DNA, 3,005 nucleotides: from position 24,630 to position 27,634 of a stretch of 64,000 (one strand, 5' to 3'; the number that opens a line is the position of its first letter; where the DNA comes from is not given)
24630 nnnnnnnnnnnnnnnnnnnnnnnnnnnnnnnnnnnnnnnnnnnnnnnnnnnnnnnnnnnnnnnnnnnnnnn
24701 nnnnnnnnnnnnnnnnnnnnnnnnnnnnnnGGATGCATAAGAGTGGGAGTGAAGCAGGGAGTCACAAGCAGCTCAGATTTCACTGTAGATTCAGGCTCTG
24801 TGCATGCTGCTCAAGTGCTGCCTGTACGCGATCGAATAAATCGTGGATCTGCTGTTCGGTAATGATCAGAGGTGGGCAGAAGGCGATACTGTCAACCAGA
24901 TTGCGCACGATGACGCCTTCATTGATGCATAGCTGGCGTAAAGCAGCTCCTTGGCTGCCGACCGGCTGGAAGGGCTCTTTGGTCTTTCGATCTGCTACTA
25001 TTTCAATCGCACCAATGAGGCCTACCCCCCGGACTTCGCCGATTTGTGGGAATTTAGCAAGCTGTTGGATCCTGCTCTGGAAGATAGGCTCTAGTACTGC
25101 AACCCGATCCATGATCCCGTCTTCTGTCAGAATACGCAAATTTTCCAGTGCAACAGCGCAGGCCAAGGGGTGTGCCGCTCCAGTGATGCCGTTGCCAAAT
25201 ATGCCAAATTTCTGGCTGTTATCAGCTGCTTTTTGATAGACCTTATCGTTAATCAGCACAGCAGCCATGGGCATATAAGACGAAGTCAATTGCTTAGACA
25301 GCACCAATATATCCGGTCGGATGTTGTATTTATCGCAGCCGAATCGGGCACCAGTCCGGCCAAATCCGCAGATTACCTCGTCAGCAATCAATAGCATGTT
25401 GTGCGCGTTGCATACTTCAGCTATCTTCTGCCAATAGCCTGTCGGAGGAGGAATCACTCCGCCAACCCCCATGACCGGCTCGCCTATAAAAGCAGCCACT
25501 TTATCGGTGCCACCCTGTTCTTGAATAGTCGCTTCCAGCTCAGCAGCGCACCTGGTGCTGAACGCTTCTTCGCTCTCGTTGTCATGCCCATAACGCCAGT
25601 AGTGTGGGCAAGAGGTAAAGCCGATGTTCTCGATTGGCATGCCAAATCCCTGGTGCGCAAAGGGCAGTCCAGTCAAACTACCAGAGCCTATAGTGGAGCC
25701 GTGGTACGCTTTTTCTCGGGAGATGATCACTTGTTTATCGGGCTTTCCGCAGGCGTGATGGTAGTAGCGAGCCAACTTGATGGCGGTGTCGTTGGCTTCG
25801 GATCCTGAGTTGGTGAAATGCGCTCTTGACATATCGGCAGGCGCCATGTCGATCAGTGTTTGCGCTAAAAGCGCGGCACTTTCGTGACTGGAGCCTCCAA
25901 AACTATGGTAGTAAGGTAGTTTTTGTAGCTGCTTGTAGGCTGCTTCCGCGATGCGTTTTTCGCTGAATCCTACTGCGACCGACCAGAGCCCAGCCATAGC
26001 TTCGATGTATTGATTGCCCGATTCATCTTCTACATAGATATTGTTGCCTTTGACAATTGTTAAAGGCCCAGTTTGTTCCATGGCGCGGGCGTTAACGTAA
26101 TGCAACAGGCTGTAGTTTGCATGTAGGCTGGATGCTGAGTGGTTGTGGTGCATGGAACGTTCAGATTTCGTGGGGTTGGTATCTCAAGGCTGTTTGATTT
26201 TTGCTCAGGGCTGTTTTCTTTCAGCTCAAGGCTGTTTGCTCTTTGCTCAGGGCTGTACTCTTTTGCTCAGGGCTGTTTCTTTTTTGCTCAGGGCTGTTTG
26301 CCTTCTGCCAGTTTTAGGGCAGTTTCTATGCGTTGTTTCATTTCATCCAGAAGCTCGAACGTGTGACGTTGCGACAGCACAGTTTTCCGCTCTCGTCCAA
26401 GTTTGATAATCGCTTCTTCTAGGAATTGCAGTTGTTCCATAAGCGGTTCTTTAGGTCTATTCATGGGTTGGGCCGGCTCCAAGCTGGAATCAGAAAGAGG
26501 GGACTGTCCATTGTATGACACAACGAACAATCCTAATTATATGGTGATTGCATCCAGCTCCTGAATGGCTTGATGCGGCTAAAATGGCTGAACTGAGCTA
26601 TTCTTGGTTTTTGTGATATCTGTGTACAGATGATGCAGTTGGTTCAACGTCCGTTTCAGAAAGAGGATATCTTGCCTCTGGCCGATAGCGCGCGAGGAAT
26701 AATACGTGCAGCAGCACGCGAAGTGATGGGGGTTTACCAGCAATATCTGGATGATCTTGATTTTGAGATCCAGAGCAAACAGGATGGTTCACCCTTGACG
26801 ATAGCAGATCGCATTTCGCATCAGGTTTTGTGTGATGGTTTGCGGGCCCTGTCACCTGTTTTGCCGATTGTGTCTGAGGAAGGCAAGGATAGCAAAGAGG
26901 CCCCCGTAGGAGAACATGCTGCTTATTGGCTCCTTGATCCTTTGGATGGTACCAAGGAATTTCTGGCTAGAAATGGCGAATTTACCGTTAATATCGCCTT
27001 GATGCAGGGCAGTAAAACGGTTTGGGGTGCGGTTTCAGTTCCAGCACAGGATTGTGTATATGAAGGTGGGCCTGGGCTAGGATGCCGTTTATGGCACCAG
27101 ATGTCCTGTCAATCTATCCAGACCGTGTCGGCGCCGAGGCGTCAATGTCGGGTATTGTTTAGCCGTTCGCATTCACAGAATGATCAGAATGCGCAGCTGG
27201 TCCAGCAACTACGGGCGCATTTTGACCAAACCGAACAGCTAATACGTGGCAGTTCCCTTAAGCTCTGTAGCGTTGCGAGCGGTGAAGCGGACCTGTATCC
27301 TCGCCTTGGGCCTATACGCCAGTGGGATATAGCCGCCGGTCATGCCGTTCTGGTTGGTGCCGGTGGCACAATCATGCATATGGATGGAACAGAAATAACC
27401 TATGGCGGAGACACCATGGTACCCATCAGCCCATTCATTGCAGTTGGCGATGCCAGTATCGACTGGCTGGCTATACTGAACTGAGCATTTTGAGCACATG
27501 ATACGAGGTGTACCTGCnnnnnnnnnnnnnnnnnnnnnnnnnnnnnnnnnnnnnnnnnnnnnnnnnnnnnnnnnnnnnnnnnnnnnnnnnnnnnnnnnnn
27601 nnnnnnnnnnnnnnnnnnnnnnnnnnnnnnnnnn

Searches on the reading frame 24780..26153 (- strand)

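Call 73: search_protein_families(library=pfam, proteins=[window:24780-26153:-], max_evalue=0.00001)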
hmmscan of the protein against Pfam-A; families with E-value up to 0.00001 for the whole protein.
window:24780-26153:- (457 aa): 1 family
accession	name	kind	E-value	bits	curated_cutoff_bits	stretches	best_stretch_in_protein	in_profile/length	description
PF00202.27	Aminotran_3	-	7.1e-90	302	30.5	1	30-447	10-403/403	Aminotransferase class-III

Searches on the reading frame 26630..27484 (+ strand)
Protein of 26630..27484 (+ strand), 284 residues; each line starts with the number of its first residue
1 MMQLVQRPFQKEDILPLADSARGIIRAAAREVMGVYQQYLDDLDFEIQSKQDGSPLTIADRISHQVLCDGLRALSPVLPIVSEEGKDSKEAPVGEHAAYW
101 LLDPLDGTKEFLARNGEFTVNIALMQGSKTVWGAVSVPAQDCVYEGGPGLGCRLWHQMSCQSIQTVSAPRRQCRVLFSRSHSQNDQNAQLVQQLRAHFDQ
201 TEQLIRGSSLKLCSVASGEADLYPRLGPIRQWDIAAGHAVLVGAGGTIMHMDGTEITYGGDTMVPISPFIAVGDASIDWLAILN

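Call 73: search_protein_families(library=pfam, proteins=[window:26630-27484:+], max_evalue=0.00001)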
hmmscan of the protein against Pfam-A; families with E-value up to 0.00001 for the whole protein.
window:26630-27484:+ (284 aa): 1 family
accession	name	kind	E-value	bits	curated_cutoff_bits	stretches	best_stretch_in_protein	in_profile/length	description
PF00459.30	Inositol_P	-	6.6e-45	154.1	27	1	26-259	10-246/271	Inositol monophosphatase family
